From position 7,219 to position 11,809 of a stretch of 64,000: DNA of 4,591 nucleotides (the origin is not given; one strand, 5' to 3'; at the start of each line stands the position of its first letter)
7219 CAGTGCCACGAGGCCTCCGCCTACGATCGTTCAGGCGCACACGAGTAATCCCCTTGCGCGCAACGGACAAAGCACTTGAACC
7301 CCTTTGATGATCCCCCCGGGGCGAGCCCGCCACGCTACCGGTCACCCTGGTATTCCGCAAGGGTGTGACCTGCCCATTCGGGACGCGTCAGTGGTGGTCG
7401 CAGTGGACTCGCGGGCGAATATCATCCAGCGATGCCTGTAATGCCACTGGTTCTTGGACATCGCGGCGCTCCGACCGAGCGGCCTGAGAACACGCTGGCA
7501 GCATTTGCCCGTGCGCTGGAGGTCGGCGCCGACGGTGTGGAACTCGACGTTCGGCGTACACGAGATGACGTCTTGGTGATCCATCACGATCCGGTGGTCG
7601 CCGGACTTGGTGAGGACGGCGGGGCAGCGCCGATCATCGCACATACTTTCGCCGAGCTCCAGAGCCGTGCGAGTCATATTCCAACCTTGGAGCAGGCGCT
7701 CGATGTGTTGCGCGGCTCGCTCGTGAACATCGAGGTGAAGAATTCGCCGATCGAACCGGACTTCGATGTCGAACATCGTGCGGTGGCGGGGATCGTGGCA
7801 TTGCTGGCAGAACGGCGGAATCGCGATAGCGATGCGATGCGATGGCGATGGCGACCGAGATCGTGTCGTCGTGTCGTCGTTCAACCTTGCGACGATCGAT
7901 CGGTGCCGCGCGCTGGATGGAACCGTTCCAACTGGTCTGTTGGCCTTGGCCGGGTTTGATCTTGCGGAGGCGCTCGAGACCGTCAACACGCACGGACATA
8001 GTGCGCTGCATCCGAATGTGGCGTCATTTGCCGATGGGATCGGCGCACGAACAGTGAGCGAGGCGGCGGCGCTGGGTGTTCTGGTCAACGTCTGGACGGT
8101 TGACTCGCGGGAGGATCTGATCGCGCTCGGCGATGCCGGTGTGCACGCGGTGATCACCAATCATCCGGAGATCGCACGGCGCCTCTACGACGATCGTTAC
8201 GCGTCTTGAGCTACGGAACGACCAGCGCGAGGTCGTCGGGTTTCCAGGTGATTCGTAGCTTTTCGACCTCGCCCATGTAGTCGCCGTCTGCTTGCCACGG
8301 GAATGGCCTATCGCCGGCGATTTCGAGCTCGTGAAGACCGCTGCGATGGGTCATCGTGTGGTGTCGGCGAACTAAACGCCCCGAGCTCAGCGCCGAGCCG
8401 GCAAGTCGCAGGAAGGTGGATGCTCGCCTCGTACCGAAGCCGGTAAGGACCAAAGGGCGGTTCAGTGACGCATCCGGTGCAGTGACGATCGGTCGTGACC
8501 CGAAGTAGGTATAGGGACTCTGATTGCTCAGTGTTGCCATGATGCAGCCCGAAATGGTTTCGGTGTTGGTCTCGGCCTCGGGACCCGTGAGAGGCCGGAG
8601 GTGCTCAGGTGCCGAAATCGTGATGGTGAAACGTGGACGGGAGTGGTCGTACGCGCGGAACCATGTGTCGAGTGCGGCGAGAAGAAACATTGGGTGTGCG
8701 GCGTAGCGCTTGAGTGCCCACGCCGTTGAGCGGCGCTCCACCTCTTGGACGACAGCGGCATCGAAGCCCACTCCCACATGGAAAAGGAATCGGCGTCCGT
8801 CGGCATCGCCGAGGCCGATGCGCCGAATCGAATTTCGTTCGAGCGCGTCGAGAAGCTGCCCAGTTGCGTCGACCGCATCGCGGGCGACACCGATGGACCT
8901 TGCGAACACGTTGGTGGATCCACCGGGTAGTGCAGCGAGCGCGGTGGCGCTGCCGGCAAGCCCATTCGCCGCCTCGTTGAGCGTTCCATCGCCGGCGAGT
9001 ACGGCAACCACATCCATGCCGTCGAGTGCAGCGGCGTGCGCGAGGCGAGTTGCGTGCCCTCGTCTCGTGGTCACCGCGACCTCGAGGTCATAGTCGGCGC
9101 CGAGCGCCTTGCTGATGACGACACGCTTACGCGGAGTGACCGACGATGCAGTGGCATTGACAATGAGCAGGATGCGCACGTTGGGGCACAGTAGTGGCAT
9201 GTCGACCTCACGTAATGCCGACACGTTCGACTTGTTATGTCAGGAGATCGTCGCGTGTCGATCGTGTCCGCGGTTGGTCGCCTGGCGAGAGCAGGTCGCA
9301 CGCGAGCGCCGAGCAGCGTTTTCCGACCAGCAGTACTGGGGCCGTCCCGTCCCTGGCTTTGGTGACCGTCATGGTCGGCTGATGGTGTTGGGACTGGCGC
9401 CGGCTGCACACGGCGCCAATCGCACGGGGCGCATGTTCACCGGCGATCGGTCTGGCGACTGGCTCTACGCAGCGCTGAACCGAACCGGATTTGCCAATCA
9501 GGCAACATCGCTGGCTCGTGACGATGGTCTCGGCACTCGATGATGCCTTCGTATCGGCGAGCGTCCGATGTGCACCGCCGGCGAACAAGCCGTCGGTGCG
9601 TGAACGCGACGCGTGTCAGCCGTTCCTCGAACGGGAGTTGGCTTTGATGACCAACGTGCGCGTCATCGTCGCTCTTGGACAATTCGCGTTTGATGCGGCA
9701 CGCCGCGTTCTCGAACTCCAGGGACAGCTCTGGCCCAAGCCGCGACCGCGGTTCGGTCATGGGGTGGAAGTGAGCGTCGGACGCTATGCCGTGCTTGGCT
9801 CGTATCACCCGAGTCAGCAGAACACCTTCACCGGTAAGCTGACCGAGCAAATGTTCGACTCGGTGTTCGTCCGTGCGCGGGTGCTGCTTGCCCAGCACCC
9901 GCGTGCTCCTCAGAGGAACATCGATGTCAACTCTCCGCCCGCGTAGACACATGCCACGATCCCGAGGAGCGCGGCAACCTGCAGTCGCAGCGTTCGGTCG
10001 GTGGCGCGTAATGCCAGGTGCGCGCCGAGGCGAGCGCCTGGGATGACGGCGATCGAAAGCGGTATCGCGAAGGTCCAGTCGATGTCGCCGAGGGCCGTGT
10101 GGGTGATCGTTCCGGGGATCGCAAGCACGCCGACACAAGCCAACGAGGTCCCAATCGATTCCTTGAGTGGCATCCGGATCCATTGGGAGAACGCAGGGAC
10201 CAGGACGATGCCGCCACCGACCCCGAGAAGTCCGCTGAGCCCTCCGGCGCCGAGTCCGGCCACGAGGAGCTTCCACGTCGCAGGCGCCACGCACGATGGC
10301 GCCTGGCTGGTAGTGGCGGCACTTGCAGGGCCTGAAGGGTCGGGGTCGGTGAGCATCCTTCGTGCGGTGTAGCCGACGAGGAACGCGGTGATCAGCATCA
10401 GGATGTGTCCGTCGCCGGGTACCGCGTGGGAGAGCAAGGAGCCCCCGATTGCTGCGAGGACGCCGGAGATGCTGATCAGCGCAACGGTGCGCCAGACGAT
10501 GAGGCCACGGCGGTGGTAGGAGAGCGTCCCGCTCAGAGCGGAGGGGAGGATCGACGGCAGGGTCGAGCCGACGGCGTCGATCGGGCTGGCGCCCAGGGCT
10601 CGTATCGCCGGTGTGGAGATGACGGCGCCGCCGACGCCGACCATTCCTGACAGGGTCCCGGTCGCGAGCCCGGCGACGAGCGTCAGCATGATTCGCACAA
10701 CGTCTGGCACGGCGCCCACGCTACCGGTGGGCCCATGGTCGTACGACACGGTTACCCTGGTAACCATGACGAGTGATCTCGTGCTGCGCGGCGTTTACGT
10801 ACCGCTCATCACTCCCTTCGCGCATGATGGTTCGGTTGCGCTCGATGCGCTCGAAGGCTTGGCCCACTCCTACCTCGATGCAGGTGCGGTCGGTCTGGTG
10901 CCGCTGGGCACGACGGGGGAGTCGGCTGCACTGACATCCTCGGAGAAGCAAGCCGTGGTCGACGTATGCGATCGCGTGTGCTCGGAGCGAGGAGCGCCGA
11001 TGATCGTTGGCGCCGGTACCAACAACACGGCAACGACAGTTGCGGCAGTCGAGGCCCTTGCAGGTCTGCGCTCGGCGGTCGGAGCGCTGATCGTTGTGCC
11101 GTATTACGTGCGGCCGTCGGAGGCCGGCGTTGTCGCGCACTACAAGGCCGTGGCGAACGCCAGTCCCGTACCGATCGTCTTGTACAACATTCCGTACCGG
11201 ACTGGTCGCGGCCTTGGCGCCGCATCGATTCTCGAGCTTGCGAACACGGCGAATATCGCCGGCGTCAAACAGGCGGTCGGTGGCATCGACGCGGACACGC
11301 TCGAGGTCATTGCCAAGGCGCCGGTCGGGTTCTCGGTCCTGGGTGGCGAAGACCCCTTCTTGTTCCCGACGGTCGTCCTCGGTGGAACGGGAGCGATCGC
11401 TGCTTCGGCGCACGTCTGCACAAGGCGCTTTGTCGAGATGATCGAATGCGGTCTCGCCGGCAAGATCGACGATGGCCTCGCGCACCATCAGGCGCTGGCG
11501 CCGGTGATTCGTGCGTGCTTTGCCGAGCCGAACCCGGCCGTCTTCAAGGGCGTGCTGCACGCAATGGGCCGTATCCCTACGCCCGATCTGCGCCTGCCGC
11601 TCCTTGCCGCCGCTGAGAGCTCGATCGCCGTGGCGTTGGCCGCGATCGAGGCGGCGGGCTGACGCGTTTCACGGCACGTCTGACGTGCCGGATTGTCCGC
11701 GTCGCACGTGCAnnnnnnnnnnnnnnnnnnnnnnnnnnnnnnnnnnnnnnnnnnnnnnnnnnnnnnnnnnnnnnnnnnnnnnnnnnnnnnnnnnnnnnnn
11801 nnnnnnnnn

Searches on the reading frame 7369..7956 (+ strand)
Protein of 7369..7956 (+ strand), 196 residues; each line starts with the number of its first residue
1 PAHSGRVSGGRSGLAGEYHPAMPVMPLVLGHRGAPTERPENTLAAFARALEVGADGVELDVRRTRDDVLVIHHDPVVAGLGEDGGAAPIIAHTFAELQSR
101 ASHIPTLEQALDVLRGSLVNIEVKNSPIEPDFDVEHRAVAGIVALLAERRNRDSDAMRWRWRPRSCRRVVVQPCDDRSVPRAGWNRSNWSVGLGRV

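Call 53: search_protein_families(library=pfam, proteins=[window:7369-7956:+], max_evalue=0.0001)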
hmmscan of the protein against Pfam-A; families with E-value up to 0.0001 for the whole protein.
window:7369-7956:+ (196 aa): 1 family
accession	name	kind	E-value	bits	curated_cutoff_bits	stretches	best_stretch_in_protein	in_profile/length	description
PF03009.23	GDPD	-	3.5e-26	93.3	23.6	1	31-169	1-154/244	Glycerophosphoryl diester phosphodiesterase family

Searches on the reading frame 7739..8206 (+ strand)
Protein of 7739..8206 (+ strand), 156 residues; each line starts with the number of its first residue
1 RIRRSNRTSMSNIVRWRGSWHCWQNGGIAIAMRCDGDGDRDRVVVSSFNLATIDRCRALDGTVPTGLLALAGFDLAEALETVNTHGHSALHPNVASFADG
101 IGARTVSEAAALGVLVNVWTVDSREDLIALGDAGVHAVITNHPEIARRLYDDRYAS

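Call 53: search_protein_families(library=pfam, proteins=[window:7739-8206:+], max_evalue=0.0001)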
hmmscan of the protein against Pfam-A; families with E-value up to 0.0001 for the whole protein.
window:7739-8206:+ (156 aa): 1 family
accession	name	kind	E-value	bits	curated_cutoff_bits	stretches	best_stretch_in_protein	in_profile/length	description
PF03009.23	GDPD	-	8.3e-14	52.7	23.6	1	37-144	135-243/244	Glycerophosphoryl diester phosphodiesterase family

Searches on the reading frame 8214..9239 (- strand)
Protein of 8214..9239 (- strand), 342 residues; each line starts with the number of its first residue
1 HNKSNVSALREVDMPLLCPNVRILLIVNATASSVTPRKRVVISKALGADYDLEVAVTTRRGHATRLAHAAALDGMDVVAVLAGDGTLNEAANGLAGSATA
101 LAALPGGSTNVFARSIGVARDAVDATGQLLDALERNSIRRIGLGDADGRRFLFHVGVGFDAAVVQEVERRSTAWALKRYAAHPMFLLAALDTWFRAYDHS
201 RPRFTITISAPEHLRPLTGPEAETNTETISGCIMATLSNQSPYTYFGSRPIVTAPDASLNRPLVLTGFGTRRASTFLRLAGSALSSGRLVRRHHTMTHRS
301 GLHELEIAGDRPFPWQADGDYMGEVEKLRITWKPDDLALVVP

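Call 60: search_protein_families(library=pfam, proteins=[window:8214-9239:-], max_evalue=0.0001)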
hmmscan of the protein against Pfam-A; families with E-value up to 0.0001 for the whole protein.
window:8214-9239:- (342 aa): 1 family
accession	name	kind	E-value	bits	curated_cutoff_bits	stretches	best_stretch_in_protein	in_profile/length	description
PF00781.29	DAGK_cat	-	6.5e-22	77.9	23.6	1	22-132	1-115/125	Diacylglycerol kinase catalytic domain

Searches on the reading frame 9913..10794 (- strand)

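Call 60: search_protein_families(library=pfam, proteins=[window:9913-10794:-], max_evalue=0.0001)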
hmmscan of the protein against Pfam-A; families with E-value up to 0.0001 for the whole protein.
window:9913-10794:- (294 aa): 1 family
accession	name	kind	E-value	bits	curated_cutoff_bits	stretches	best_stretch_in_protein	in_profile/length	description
PF01925.25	TauE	-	3e-46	158.5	32.6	1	39-282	2-235/237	Sulfite exporter TauE/SafE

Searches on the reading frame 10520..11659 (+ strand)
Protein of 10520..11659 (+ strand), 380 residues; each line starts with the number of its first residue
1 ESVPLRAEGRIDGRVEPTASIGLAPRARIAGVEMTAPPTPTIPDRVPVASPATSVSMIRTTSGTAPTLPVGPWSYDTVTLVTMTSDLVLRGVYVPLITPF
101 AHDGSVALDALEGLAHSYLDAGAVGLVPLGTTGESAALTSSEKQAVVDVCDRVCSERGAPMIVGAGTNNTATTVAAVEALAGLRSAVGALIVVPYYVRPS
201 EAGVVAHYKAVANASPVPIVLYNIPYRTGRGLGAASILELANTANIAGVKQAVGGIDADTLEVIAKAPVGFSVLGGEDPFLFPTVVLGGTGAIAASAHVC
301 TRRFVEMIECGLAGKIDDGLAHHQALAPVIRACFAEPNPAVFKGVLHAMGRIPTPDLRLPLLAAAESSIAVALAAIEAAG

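Call 60: search_protein_families(library=pfam, proteins=[window:10520-11659:+], max_evalue=0.0001)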
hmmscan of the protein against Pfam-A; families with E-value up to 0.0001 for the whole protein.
window:10520-11659:+ (380 aa): 1 family
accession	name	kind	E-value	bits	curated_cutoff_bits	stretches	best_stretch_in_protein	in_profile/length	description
PF00701.28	DHDPS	-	8e-59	199.2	22.1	1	89-368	2-278/289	Dihydrodipicolinate synthetase family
